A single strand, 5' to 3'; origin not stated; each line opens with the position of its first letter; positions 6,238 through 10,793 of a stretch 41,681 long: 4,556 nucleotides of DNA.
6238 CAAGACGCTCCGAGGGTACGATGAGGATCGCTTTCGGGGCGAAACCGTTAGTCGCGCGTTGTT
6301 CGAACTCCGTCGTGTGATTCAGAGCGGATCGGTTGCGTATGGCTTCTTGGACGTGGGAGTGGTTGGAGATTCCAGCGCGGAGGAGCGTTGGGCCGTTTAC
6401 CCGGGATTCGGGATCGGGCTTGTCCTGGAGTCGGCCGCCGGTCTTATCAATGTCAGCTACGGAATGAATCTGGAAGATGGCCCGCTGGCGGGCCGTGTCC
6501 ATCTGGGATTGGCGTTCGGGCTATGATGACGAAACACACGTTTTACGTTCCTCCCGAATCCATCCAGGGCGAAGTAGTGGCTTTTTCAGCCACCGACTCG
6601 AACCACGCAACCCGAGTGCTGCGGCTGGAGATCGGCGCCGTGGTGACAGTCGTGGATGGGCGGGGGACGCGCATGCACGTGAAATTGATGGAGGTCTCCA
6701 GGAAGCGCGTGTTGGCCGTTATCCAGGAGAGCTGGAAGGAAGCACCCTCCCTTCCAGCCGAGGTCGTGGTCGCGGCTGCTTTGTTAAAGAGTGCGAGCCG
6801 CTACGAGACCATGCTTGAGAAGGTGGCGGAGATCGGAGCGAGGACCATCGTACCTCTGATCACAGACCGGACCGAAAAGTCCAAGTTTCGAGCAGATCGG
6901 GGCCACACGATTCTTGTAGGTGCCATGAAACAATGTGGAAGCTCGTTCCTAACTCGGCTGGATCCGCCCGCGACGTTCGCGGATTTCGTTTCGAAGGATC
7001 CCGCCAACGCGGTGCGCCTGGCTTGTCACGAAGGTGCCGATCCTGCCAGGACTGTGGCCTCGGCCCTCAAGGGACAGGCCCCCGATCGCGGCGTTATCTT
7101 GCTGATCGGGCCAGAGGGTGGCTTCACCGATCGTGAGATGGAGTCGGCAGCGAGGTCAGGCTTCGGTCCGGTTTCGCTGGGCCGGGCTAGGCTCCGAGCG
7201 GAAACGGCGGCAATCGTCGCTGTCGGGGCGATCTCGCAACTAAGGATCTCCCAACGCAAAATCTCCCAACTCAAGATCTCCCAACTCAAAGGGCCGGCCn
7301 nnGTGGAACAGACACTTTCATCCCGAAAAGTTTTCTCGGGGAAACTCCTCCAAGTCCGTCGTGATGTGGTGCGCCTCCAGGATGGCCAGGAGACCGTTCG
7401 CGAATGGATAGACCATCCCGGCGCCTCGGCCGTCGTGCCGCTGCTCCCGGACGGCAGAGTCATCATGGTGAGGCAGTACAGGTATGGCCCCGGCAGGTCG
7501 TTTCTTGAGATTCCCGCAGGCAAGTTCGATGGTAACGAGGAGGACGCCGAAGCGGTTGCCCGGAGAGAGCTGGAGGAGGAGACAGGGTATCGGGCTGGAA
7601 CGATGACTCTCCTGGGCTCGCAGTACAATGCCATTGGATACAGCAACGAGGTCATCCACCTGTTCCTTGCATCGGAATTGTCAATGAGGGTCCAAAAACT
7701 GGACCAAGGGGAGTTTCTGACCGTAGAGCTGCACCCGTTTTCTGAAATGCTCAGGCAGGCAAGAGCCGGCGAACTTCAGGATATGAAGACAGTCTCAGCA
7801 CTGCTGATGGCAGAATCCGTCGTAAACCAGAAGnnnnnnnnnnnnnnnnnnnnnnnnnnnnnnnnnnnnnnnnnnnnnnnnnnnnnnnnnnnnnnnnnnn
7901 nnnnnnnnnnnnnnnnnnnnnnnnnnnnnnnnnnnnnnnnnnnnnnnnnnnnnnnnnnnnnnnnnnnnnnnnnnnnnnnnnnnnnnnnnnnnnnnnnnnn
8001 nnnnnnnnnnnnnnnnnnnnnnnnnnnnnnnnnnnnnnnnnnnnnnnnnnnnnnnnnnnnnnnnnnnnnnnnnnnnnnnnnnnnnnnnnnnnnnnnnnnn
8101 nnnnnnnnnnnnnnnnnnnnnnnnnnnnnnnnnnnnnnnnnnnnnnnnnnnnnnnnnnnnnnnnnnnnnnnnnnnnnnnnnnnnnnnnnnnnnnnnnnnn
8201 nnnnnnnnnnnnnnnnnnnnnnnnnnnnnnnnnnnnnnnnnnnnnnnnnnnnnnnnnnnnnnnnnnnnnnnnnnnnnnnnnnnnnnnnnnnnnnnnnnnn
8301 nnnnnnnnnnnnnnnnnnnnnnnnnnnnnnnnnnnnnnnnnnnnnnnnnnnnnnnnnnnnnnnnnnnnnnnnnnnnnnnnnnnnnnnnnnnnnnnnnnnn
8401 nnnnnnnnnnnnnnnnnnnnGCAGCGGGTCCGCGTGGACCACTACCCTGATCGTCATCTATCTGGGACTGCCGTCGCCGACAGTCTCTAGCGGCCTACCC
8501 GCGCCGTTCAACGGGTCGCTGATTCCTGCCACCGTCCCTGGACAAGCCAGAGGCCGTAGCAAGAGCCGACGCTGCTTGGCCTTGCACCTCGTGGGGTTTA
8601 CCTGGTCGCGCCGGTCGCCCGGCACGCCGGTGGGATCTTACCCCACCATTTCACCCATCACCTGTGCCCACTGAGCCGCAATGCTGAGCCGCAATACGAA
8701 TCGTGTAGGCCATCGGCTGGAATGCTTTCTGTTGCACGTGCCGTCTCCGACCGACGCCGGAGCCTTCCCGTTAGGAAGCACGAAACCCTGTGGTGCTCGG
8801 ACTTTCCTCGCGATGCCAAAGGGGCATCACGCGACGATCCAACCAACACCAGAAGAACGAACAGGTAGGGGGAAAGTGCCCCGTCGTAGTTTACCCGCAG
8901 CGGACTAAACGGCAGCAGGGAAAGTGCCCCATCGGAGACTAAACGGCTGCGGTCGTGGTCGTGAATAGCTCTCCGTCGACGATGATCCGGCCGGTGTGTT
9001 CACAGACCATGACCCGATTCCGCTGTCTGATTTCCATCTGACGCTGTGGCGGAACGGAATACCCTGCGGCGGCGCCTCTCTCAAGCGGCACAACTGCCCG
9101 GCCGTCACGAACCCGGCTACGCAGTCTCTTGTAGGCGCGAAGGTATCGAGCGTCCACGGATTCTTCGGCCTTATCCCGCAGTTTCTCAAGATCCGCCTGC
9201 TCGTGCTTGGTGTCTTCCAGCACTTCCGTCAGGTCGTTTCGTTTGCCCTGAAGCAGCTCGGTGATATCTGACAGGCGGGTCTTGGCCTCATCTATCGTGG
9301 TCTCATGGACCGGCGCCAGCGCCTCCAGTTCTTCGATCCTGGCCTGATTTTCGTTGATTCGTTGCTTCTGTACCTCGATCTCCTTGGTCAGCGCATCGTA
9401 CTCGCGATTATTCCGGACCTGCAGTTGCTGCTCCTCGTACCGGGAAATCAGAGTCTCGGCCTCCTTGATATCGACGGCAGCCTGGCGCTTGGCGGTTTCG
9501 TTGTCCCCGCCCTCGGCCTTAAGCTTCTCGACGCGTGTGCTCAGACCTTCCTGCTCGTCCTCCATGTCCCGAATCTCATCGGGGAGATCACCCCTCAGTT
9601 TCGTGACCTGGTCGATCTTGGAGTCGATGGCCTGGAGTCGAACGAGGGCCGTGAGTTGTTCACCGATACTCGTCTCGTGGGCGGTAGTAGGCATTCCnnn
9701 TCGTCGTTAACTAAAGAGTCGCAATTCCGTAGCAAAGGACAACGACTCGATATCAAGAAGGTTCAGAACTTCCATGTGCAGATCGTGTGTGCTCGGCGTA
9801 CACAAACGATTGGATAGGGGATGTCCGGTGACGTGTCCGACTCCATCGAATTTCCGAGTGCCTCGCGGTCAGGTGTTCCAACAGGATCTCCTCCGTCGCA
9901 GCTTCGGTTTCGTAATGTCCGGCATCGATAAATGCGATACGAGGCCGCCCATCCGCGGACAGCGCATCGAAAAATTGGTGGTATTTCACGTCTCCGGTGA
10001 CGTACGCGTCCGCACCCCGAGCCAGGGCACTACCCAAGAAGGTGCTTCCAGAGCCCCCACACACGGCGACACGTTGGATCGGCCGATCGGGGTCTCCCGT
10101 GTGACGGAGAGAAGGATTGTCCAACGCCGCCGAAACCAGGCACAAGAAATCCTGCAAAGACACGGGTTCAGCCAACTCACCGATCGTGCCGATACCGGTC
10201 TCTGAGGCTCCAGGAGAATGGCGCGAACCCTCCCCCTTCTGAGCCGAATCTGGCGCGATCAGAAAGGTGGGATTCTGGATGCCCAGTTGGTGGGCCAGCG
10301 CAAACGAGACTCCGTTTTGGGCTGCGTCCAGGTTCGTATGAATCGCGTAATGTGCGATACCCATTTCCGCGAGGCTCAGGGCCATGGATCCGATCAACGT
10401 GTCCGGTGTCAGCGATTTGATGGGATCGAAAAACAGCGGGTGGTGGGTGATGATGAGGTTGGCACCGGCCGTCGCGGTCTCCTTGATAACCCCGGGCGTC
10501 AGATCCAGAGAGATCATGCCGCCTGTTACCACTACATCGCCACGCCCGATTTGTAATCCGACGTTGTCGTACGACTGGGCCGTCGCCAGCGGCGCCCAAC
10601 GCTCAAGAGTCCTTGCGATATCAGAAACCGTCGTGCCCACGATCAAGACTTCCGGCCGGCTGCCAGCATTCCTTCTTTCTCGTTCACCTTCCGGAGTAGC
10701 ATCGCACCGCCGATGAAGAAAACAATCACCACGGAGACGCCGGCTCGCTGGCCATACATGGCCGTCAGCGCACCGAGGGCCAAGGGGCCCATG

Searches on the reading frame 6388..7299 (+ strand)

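Call 7: search_protein_families(library=pfam, proteins=[window:6388-7299:+], max_evalue=0.001)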
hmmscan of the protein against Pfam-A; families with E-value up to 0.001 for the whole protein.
window:6388-7299:+ (304 aa): 2 families
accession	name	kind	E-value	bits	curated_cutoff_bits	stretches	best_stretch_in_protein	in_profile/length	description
PF04452.19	Methyltrans_RNA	-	2.7e-37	128.3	23.9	1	122-282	3-164/165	RNA methyltransferase domain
PF20260.4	PUA_4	-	1.6e-08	34.9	23.9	1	70-112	5-47/48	RNA methyltransferase PUA domain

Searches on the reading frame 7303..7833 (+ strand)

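Call 34: search_protein_families(library=ncbifam, proteins=[window:7303-7833:+], max_evalue=0.01)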
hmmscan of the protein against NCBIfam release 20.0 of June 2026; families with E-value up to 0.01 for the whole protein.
window:7303-7833:+ (177 aa): 10 families
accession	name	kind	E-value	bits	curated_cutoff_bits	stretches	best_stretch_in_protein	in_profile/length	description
NF008736.0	PRK11762.1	equivalog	2.3e-22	79.4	169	1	5-176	11-183/186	ADP compounds hydrolase NudE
TIGR00052.1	TIGR00052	subfamily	1.1e-10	41.5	79.55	1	10-128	15-140/188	nudix-type nucleoside diphosphatase, YffH/AdpP family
NF011585.0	PRK15009.1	equivalog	4.3e-09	36.3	234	1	52-167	59-181/191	GDP-mannose pyrophosphatase NudK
TIGR02705.1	nudix_YtkD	equivalog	1.6e-05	24.5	154.4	1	68-124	47-101/156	RNA deprotection pyrophosphohydrolase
NF003787.0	PRK05379.1-4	equivalog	0.00076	18.6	449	1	50-106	218-272/346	bifunctional nicotinamide-nucleotide adenylyltransferase/Nudix hydroxylase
NF008044.0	PRK10776.1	equivalog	0.0011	18.9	148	1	66-120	31-84/130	8-oxo-dGTP diphosphatase MutT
NF006530.0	PRK08999.1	equivalog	0.0011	18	245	1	49-103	16-69/315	Nudix family hydrolase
NF008003.0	PRK10729.1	equivalog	0.0029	16.9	248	1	10-116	28-139/210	ADP-ribose diphosphatase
TIGR00586.1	mutt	equivalog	0.0032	17.5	97.9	1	67-123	33-84/129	8-oxo-dGTP diphosphatase MutT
NF001938.0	PRK00714.1-5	equivalog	0.0082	15.5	116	0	67-107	46-83/172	RNA pyrophosphohydrolase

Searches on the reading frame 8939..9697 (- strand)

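Call 7: search_protein_families(library=pfam, proteins=[window:8939-9697:-], max_evalue=0.001)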
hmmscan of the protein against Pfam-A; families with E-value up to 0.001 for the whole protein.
window:8939-9697:- (252 aa): 1 family
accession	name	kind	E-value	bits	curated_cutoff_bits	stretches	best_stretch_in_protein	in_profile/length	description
PF02591.20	Zn_ribbon_9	-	0.00016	22.2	29.1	1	215-239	9-33/33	C4-type zinc ribbon domain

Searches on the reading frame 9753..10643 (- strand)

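Call 7: search_protein_families(library=pfam, proteins=[window:9753-10643:-], max_evalue=0.001)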
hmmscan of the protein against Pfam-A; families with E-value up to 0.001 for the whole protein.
window:9753-10643:- (296 aa): 1 family
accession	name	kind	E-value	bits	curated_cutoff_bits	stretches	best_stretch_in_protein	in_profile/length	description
PF01784.24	DUF34_NIF3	-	7.8e-71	239.1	23.4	1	5-265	2-245/256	Duf34/NIF3 (NGG1p interacting factor 3)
